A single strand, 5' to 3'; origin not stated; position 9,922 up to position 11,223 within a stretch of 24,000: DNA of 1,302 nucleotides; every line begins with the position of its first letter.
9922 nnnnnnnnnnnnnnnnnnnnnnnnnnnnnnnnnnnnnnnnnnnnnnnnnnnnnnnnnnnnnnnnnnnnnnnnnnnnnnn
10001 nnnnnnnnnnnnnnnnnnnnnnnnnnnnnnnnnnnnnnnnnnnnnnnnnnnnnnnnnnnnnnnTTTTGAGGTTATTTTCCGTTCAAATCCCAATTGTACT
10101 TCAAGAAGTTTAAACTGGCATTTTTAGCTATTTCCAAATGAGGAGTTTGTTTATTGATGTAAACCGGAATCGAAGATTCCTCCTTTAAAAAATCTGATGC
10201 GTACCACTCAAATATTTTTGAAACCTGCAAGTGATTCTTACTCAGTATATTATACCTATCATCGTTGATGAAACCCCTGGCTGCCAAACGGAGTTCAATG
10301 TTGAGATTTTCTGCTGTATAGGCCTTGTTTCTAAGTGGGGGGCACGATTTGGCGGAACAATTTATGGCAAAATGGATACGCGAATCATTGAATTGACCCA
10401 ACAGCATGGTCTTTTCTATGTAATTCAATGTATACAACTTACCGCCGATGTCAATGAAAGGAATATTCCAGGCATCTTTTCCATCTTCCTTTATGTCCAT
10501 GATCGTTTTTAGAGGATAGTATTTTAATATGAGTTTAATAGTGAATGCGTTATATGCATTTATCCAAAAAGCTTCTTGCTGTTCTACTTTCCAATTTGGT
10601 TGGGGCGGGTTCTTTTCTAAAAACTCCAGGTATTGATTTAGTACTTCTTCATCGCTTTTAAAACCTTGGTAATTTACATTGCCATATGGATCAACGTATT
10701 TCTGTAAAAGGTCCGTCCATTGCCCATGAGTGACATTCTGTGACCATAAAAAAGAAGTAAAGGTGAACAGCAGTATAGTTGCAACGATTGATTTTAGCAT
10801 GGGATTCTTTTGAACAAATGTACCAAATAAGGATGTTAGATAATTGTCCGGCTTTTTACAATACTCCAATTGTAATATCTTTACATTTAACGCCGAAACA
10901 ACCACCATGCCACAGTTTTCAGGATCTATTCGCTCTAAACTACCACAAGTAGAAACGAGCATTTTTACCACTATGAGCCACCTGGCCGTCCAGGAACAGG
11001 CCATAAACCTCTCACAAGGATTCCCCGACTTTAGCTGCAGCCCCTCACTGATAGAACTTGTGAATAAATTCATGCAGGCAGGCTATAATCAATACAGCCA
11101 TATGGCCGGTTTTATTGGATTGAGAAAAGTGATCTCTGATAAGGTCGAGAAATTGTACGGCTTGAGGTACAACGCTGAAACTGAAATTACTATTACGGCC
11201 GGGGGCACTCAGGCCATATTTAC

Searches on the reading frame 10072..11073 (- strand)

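Call 24: search_protein_families(library=pfam, proteins=[window:10072-11073:-], max_evalue=0.001)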
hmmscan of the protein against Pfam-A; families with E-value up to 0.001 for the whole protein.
window:10072-11073:- (333 aa): 1 family
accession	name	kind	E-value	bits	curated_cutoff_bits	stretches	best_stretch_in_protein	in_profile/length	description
PF04784.19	DUF547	-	3e-26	92.3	27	1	160-269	3-125/125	Protein of unknown function, DUF547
